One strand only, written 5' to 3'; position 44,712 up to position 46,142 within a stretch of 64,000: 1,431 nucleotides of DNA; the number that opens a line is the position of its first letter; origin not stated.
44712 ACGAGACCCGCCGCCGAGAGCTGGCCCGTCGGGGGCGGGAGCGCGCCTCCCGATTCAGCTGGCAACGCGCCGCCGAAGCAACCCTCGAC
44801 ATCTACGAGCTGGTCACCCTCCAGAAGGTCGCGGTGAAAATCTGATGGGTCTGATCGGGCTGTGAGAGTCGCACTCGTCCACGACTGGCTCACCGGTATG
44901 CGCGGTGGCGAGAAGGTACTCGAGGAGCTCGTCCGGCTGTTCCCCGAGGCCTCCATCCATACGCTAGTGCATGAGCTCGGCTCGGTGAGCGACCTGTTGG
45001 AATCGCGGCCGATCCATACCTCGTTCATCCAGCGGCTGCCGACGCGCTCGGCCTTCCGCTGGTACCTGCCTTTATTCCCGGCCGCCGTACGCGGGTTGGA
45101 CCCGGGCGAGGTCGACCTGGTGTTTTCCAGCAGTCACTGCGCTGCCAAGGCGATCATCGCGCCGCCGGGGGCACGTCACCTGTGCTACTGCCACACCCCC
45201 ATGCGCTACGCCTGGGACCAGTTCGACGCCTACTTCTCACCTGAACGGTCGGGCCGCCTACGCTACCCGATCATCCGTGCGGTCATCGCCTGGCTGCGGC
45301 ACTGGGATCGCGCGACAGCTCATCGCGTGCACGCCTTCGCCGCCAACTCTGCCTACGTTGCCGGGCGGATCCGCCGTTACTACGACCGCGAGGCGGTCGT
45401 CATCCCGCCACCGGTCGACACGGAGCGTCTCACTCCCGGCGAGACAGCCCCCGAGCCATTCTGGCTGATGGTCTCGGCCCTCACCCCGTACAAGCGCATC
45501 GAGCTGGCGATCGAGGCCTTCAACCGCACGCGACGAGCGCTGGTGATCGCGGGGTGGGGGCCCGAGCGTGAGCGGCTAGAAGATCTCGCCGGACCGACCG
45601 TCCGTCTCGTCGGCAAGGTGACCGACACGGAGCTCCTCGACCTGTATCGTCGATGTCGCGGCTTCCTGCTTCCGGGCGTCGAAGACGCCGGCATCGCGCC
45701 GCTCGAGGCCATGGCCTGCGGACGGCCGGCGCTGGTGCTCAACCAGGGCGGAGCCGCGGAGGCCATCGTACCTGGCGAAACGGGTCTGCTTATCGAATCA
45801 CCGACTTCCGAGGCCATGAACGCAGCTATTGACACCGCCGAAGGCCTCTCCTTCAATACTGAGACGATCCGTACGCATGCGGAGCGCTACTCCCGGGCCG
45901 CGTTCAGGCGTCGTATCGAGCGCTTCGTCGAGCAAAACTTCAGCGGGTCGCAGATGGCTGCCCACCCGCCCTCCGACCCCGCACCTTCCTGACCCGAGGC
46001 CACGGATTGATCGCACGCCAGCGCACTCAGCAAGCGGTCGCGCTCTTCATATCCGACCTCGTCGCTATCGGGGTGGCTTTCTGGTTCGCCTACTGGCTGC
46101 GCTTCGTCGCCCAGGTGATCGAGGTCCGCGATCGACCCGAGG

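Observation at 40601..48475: Seven-gene polysaccharide biosynthesis cluster with UDP-xylose synthase and translationally coupled glycosyltransferases, but no Wzx/Wzy/Wza genes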

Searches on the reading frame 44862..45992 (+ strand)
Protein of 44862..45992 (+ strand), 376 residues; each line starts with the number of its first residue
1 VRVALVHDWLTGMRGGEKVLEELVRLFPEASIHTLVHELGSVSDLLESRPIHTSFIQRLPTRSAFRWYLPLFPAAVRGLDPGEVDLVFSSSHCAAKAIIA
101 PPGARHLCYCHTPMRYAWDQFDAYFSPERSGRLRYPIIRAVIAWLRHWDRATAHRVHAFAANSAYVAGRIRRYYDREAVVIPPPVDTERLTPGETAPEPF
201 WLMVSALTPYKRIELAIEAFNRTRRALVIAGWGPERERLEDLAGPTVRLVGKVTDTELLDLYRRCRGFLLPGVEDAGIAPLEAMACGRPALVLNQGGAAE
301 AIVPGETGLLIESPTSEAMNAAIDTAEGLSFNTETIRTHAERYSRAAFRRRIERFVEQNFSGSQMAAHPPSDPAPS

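Call 6: search_protein_families(library=pfam, proteins=[window:44862-45992:+])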
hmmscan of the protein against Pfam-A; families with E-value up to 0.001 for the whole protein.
window:44862-45992:+ (376 aa): 3 families
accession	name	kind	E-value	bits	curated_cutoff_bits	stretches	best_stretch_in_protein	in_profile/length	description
PF00534.26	Glycos_transf_1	-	6.8e-26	91.3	26.4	1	197-327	14-156/172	Glycosyl transferases group 1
PF13692.12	Glyco_trans_1_4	-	2.8e-21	76.7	27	1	201-324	4-137/142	Glycosyl transferases group 1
PF13439.12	Glyco_transf_4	-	5.7e-13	49.7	28.5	1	14-189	2-170/170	Glycosyltransferase Family 4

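Call 7: search_protein_families(library=ncbifam, proteins=[window:44862-45992:+])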
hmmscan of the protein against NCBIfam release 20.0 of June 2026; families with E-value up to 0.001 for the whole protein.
window:44862-45992:+ (376 aa): 12 families
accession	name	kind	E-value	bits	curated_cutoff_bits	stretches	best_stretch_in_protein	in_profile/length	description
NF041876.1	EPS_EpsE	equivalog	3.5e-11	43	400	1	245-327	276-359/389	exopolysaccharide biosynthesis GT4 family glycosyltransferase EpsE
TIGR02149.1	glgA_Coryne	subfamily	1.4e-10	40.9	302.4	1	252-356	271-375/391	glycogen synthase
TIGR03999.1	thiol_BshA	equivalog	1.2e-09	37.6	273.7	1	202-322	203-331/375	N-acetyl-alpha-D-glucosaminyl L-malate synthase BshA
TIGR03088.1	stp2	hypoth_equivalog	7.6e-09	35.1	409.05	1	223-340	228-346/374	TIGR03088 family PEP-CTERM/XrtA system glycosyltransferase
TIGR04047.1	MSMEG_0565_glyc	hypoth_equivalog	2.4e-08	33.5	259.85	1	244-344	257-359/373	MSMEG_0565 family glycosyltransferase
TIGR03449.1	mycothiol_MshA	equivalog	7e-07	28.5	462.5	1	246-325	285-365/406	D-inositol-3-phosphate glycosyltransferase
TIGR04063.1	stp3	hypoth_equivalog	6.5e-06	25.3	442.05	1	227-345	247-376/397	TIGR04063 family PEP-CTERM/XrtA system glycosyltransferase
NF041010.1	glycosy_Agl16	equivalog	3e-05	23.1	575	1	170-316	149-307/352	glycosylation protein Agl16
NF053787.1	GlcN_PG_synth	equivalog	4.9e-05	22.3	480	1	275-339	273-338/361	N-acetylglucosaminyl phosphatidylglycerol synthase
TIGR02472.1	sucr_P_syn_N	equivalog_domain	7.4e-05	21.7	576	1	273-326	350-403/439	sucrose-phosphate synthase, putative, glycosyltransferase domain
TIGR02470.1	sucr_synth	equivalog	0.00019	19.7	810.4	1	274-353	654-730/784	sucrose synthase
NF038229.1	Glyco4_Geo_Pelo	equivalog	0.00043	19.4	400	1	244-313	217-287/338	GPMC system family 4 glycosyltransferase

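Call 18: find_related_loci(query=window:44862-45992:+, collection=genome_contigs, flank=10000)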
Query window:44862-45992:+ (376 aa) in genome_contigs; peptide patterns used: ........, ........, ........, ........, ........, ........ (x = any residue, [..] = any of these).
599 stretches matched a pattern (row limit reached: there are more); 555 encode a relative of the query (tblastn E <= 1e-3); the best 80 are kept; 80 distinct loci.
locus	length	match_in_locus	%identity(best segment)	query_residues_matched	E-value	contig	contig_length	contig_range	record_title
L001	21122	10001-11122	65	1-358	1e-154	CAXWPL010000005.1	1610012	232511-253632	MAG: Acidobacteriota bacterium isolate 1a3188b0-6571-41ab-aff4-e666564cd978 genome assembly, contig: contig_5, whole gen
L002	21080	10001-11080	63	1-360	1e-151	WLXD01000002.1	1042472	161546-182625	MAG: Acidobacteria bacterium isolate s2_autometa_2-0 NODE_2_length_1042472_cov_12.301323, whole genome shotgun sequence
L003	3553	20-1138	61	1-371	3e-151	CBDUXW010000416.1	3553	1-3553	MAG TPA_asm: uncultured bacterium isolate SRR22302371_binner12_Refined_148 genome assembly, contig: ERZ26661859.32128, w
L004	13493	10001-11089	57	1-362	1e-124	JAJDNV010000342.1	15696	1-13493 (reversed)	MAG: Acidobacteria bacterium isolate ALSabin.176 k141_5798210, whole genome shotgun sequence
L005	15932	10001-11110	55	1-371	4e-124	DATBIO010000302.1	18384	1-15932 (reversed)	MAG TPA_asm: Vicinamibacteria bacterium isolate SMAG_U3896 k141_4776193, whole genome shotgun sequence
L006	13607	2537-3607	57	2-356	3e-122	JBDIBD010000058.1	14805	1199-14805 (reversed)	MAG: Vicinamibacteria bacterium isolate AS-MICRO-OLR.136 NODE_16502_length_14805_cov_9.806184, whole genome shotgun sequ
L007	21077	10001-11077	55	2-359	7e-121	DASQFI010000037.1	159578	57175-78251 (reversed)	MAG TPA_asm: Vicinamibacterales bacterium isolate SMAG_U11776 k141_821311, whole genome shotgun sequence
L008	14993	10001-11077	56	1-358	4e-121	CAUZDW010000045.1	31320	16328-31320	MAG: Vicinamibacteria bacterium isolate CB27_Tmax.17 genome assembly, contig: Ga0310121_10000914, whole genome shotgun s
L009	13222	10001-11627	55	2-357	4e-120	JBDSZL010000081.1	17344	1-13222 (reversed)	MAG: Vicinamibacterales bacterium isolate cluster1_bin.85 k127_5802450, whole genome shotgun sequence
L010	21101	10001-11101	56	2-364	5e-120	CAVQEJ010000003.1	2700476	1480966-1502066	MAG: uncultured Acidobacteriota bacterium isolate MFD02416.bin.2.81 genome assembly, contig: contig_10785, whole genome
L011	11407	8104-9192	53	2-363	4e-120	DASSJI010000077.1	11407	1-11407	MAG TPA_asm: Vicinamibacteria bacterium isolate SMAG_U1111 k141_344914, whole genome shotgun sequence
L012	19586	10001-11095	55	1-364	8e-120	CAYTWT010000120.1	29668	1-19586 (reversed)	MAG TPA_asm: uncultured Acidobacteriota bacterium isolate binchicken_co165_5 genome assembly, contig: k141_329145, whole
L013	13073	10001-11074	57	1-357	9e-120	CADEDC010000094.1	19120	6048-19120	MAG: uncultured Acidobacteria bacterium isolate Acidobacteria sp. RBC058 genome assembly, contig: MAG058_94, whole genom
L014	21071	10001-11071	55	1-356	8e-117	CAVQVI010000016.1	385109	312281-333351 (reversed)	MAG: uncultured Acidobacteriota bacterium isolate MFD10007.bin.2.204 genome assembly, contig: contig_35684, whole genome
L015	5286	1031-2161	53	1-376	6e-117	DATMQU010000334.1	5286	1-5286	MAG TPA_asm: Vicinamibacteria bacterium isolate SMAG_U12937 k141_1212954, whole genome shotgun sequence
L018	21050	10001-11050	58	1-348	6e-115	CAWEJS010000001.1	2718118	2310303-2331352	MAG: uncultured Acidobacteriota bacterium isolate MFD05942.bin.1.7 genome assembly, contig: contig_22890, whole genome s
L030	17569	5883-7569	52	2-355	1e-112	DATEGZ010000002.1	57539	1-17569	MAG TPA_asm: Vicinamibacterales bacterium isolate SMAG_U8798 k141_160153, whole genome shotgun sequence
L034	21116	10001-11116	47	1-375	2e-111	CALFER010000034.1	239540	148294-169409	MAG TPA_asm: uncultured bacterium isolate SRR3330210_bin.56_CONCOCT_v1.1_MAG genome assembly, contig: ERZ724080.56, whol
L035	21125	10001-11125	52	2-374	3e-111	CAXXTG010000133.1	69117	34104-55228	MAG: Vicinamibacterales bacterium isolate cdfb1a10-b860-4899-88b7-affdfcb54827 genome assembly, contig: contig_133, whol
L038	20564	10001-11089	50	1-361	1e-110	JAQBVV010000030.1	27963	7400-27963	MAG: Acidobacteria bacterium isolate casp150-mb.205 NODE_4535_length_27963_cov_0.075725, whole genome shotgun sequence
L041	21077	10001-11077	50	2-360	4e-110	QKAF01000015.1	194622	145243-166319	MAG: Bacteroidetes bacterium isolate SZUA-365 scaffold_54, whole genome shotgun sequence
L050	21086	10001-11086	45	1-359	4e-109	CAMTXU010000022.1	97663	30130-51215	MAG: uncultured Ignavibacteriae bacterium isolate G04_MAG_00033 genome assembly, contig: G04_MAG_00033_000000000007, who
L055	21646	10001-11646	53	1-348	1e-108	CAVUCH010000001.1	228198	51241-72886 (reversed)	MAG: Vicinamibacteria bacterium isolate MFD02840.bin.3.332 genome assembly, contig: contig_103995, whole genome shotgun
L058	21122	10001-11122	48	1-361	3e-108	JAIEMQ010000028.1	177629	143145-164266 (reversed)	MAG: Cyanobacteriota bacterium isolate co.spades.CONCOCT.2.5kb_103 c_000000000032, whole genome shotgun sequence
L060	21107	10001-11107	50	3-366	9e-108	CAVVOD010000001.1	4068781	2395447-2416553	MAG: uncultured Acidobacteriota bacterium isolate MFD04212.bin.1.190 genome assembly, contig: contig_44, whole genome sh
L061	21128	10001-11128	48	1-360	1e-107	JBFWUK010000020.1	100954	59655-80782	MAG: Vicinamibacterales bacterium isolate CA_2019_TPBF_69 NODE_1829_length_100954_cov_18.212532_TPBF, whole genome shotg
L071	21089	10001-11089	50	2-359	1e-106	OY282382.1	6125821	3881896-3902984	MAG: uncultured Vicinamibacterales bacterium isolate e65da963-7c29-4b68-91ce-224fd25ea74c genome assembly, chromosome: 1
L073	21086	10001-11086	53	1-348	2e-106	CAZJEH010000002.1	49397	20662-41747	MAG TPA_asm: uncultured Gemmatimonas sp. isolate SRP268622_co1_219 genome assembly, contig: NODE_1272_length_49397_cov_6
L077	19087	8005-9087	51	1-361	7e-106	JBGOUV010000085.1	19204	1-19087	MAG: Terriglobia bacterium isolate OBJ_0618_7090110_130 k141_60428_length_19204_cov_20.0002, whole genome shotgun sequen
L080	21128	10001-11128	44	1-361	2e-105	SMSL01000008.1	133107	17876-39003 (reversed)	Candidatus Brocadiaceae bacterium S225 S225a_contig00008, whole genome shotgun sequence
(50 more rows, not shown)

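Call 21: find_homologous_proteins(query=window:44862-45992:+, max_evalue=1e-40)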
Query window:44862-45992:+ (376 aa): 7985 proteins with E <= 1e-40 among 8000 candidates; the best 120 are listed.
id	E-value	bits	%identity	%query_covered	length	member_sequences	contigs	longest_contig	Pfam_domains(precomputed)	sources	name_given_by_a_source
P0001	7.3e-253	856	100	100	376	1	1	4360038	PF00534.27,PF13439.13,PF13692.13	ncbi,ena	-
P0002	1.3e-197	675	79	100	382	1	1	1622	PF00534.27,PF13439.13,PF13692.13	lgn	-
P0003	2.4e-182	624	74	97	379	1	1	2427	PF00534.27,PF13439.13,PF13692.13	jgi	-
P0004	3.2e-171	588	69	98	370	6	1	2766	PF00534.27,PF13439.13,PF13692.13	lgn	-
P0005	8.8e-165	566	66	99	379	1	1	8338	PF00534.27,PF13439.13,PF13692.13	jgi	jgi:glycosyltransferase involved in cell wall biosynthesis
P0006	4.8e-162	557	68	99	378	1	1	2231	PF00534.27,PF13439.13,PF13692.13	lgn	-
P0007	5.1e-162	557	69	95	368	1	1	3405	PF00534.27,PF13439.13,PF13692.13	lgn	-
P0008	2.3e-160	552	64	100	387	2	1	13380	PF00534.27,PF13439.13,PF13692.13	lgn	-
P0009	3.4e-160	551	66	99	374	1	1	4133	PF00534.27,PF13439.13,PF13692.13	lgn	-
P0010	4.2e-160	551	68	97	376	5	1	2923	PF00534.27,PF13439.13,PF13692.13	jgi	-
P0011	6.8e-160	550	66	97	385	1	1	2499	PF00534.27,PF13439.13,PF13692.13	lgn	-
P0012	1.3e-159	549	66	96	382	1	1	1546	PF00534.27,PF13439.13,PF13692.13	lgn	-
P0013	2.8e-159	548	66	97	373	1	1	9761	PF00534.27,PF13439.13,PF13692.13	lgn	-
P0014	3.1e-159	548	67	95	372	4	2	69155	PF00534.27,PF13439.13,PF13692.13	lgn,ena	-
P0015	1.4e-158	546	66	98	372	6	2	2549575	PF00534.27,PF13439.13,PF13692.13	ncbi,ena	-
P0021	4.8e-154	531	65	98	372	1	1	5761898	PF00534.27,PF13439.13,PF13692.13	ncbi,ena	-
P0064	5.3e-135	468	59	96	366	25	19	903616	PF00534.27,PF13439.13,PF13692.13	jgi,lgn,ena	jgi:glycosyltransferase involved in cell wall biosynthesis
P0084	2.6e-128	446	57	99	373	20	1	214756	PF00534.27,PF13439.13,PF13692.13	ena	-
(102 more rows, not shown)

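Call 22: find_encoding_contigs(protein=P0001, flank=10000, max_places=3)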
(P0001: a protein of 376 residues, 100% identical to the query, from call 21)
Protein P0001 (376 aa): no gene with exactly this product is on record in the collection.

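Call 23: find_encoding_contigs(protein=P0021, flank=10000, max_places=2)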
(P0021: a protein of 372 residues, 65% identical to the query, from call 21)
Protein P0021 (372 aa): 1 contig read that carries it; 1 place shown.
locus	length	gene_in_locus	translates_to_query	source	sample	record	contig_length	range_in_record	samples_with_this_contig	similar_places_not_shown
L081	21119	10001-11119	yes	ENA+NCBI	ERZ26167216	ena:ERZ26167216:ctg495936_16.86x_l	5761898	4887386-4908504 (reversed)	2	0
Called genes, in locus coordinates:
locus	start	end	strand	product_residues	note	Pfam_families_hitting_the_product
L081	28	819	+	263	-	PF00106:adh_short, PF08659:KR, PF13561:adh_short_C2, PF23441:SDR (weak)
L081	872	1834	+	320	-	PF00491:Arginase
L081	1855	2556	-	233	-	PF04028:DUF374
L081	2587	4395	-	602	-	PF00664:ABC_membrane, PF00005:ABC_tran, PF02463:SMC_N (faint)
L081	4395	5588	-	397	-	PF02684:LpxB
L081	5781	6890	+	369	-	PF13439:Glyco_transf_4, PF13579:Glyco_trans_4_4, PF20706:GT4-conflict, PF00534:Glycos_transf_1, PF13692:Glyco_trans_1_4, PF13524:Glyco_trans_1_2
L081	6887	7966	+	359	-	PF13439:Glyco_transf_4, PF20706:GT4-conflict, PF00534:Glycos_transf_1, PF13692:Glyco_trans_1_4, PF13524:Glyco_trans_1_2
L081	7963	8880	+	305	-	PF00535:Glycos_transf_2, PF13641:Glyco_tranf_2_3, PF13632:Glyco_trans_2_3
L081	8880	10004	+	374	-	PF13439:Glyco_transf_4, PF13524:Glyco_trans_1_2 (faint), PF13579:Glyco_trans_4_4, PF20706:GT4-conflict, PF00534:Glycos_transf_1, PF13692:Glyco_trans_1_4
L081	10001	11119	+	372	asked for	PF13439:Glyco_transf_4, PF00534:Glycos_transf_1, PF13692:Glyco_trans_1_4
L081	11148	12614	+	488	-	PF13727:CoA_binding_3, PF02397:Bac_transf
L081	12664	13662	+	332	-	PF00106:adh_short (faint), PF01073:3Beta_HSD, PF01370:Epimerase, PF02719:Polysacc_synt_2 (faint), PF04321:RmlD_sub_bind (weak), PF16363:GDP_Man_Dehyd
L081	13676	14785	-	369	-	PF13685:Fe-ADH_2 (weak), PF01761:DHQ_synthase, PF24621:DHQS_C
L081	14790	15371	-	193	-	PF01177:Asp_Glu_race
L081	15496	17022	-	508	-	PF02347:GDC-P, PF00266:Aminotran_5 (weak), PF21478:GcvP2_C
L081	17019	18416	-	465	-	PF02347:GDC-P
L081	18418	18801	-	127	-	PF01597:GCV_H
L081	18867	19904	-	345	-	PF01571:GCV_T, PF08669:GCV_T_C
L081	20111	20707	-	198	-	-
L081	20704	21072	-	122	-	PF12836:HHH_3, PF14520:HHH_5 (weak), PF00633:HHH, PF12826:HHH_2 (faint)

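Call 24: find_encoding_contigs(protein=P0064, flank=10000, max_places=2)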
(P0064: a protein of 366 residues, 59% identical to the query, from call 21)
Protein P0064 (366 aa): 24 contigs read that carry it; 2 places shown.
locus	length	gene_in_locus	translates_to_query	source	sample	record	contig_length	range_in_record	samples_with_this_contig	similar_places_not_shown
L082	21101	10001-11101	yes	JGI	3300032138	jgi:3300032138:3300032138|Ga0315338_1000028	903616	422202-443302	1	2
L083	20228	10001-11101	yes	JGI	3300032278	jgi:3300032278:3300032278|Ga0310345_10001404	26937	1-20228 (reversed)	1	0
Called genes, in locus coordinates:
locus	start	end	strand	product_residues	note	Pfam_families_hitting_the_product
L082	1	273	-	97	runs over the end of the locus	-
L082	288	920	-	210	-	PF00625:Guanylate_kin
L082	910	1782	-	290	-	PF03755:YicC-like_N, PF08340:YicC-like_C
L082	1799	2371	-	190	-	PF04028:DUF374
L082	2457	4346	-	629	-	PF00664:ABC_membrane, PF00005:ABC_tran, PF02463:SMC_N (weak)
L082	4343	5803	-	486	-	PF02684:LpxB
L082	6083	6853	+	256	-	PF13439:Glyco_transf_4 (weak), PF20706:GT4-conflict, PF00534:Glycos_transf_1, PF13692:Glyco_trans_1_4, PF13524:Glyco_trans_1_2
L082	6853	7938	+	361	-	PF13439:Glyco_transf_4, PF00534:Glycos_transf_1, PF13692:Glyco_trans_1_4, PF13524:Glyco_trans_1_2, PF20706:GT4-conflict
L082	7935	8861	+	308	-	PF00535:Glycos_transf_2, PF10111:Glyco_tranf_2_2 (faint), PF13641:Glyco_tranf_2_3, PF13632:Glyco_trans_2_3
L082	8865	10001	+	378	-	PF13439:Glyco_transf_4, PF13579:Glyco_trans_4_4, PF20706:GT4-conflict, PF00534:Glycos_transf_1, PF13692:Glyco_trans_1_4, PF13524:Glyco_trans_1_2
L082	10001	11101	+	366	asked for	PF13439:Glyco_transf_4, PF00534:Glycos_transf_1, PF13692:Glyco_trans_1_4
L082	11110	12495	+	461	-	PF13727:CoA_binding_3, PF02397:Bac_transf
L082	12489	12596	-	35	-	-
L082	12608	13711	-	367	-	PF13685:Fe-ADH_2, PF01761:DHQ_synthase, PF24621:DHQS_C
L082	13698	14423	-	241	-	PF01177:Asp_Glu_race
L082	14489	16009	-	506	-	PF02347:GDC-P (weak), PF00266:Aminotran_5 (weak), PF21478:GcvP2_C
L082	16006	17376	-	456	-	PF02347:GDC-P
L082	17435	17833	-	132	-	PF01597:GCV_H, PF00364:Biotin_lipoyl (weak)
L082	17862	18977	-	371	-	PF01571:GCV_T, PF08669:GCV_T_C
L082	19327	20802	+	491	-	PF00587:tRNA-synt_2b, PF03129:HGTP_anticodon, PF09180:ProRS-C_1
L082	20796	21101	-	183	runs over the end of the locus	PF13238:AAA_18 (weak), PF13671:AAA_33 (weak), PF01202:SKI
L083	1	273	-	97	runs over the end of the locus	-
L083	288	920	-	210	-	PF00625:Guanylate_kin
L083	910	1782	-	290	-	PF03755:YicC-like_N, PF08340:YicC-like_C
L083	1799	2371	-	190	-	PF04028:DUF374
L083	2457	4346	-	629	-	PF00664:ABC_membrane, PF00005:ABC_tran, PF02463:SMC_N (weak)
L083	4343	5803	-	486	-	PF02684:LpxB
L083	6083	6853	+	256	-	PF13439:Glyco_transf_4 (weak), PF20706:GT4-conflict, PF00534:Glycos_transf_1, PF13692:Glyco_trans_1_4, PF13524:Glyco_trans_1_2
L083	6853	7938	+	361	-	PF13439:Glyco_transf_4, PF00534:Glycos_transf_1, PF13692:Glyco_trans_1_4, PF13524:Glyco_trans_1_2, PF20706:GT4-conflict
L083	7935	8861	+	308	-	PF00535:Glycos_transf_2, PF10111:Glyco_tranf_2_2 (faint), PF13641:Glyco_tranf_2_3, PF13632:Glyco_trans_2_3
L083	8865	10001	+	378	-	PF13439:Glyco_transf_4, PF13579:Glyco_trans_4_4, PF20706:GT4-conflict, PF00534:Glycos_transf_1, PF13692:Glyco_trans_1_4, PF13524:Glyco_trans_1_2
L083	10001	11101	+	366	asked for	PF13439:Glyco_transf_4, PF00534:Glycos_transf_1, PF13692:Glyco_trans_1_4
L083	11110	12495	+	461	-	PF13727:CoA_binding_3, PF02397:Bac_transf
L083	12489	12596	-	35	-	-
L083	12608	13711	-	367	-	PF13685:Fe-ADH_2, PF01761:DHQ_synthase, PF24621:DHQS_C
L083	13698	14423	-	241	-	PF01177:Asp_Glu_race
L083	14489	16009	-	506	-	PF02347:GDC-P (weak), PF00266:Aminotran_5 (weak), PF21478:GcvP2_C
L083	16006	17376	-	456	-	PF02347:GDC-P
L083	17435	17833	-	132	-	PF01597:GCV_H, PF00364:Biotin_lipoyl (weak)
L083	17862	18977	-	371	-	PF01571:GCV_T, PF08669:GCV_T_C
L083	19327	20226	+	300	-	?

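Call 25: find_encoding_contigs(protein=P0084, flank=10000, max_places=2)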
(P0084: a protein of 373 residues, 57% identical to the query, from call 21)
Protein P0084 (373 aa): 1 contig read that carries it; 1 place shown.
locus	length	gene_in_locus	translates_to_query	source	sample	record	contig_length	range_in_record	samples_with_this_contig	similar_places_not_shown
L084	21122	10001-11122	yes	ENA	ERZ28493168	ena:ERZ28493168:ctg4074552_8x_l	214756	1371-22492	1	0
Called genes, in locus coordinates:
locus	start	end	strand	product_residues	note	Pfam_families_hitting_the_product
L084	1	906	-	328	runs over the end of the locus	PF01073:3Beta_HSD, PF01370:Epimerase, PF02719:Polysacc_synt_2 (faint), PF04321:RmlD_sub_bind, PF05368:NmrA, PF13460:NAD_binding_10, PF16363:GDP_Man_Dehyd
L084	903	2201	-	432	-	PF02558:ApbA (weak), PF03721:UDPG_MGDP_dh_N, PF03807:F420_oxidored (faint), PF00984:UDPG_MGDP_dh, PF03720:UDPG_MGDP_dh_C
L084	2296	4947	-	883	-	PF12704:MacB_PCD, PF02687:FtsX, PF12704:MacB_PCD, PF02687:FtsX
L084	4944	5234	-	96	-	PF03551:PadR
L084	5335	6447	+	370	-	PF13439:Glyco_transf_4, PF13579:Glyco_trans_4_4, PF20706:GT4-conflict, PF00534:Glycos_transf_1, PF13692:Glyco_trans_1_4, PF13524:Glyco_trans_1_2 (weak)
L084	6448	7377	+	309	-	PF13439:Glyco_transf_4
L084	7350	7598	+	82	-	PF00534:Glycos_transf_1 (weak), PF13524:Glyco_trans_1_2 (weak), PF13692:Glyco_trans_1_4 (weak)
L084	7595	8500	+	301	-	PF00535:Glycos_transf_2, PF10111:Glyco_tranf_2_2 (faint), PF13641:Glyco_tranf_2_3, PF13632:Glyco_trans_2_3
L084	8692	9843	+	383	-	PF13439:Glyco_transf_4, PF13579:Glyco_trans_4_4, PF20706:GT4-conflict, PF00982:Glyco_transf_20 (faint), PF00534:Glycos_transf_1, PF13692:Glyco_trans_1_4, PF13524:Glyco_trans_1_2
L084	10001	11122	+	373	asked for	PF13439:Glyco_transf_4, PF00534:Glycos_transf_1, PF13692:Glyco_trans_1_4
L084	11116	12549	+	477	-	PF13727:CoA_binding_3, PF02397:Bac_transf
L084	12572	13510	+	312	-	PF01073:3Beta_HSD (weak), PF01370:Epimerase, PF04321:RmlD_sub_bind (weak), PF07993:NAD_binding_4 (faint), PF16363:GDP_Man_Dehyd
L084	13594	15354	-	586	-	-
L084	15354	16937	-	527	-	-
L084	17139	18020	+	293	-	PF00795:CN_hydrolase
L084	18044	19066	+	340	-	PF04371:PAD_porph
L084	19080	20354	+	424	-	PF01979:Amidohydro_1, PF07969:Amidohydro_3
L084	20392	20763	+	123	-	PF00190:Cupin_1 (weak), PF07883:Cupin_2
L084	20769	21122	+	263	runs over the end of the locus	PF00106:adh_short, PF08659:KR, PF13561:adh_short_C2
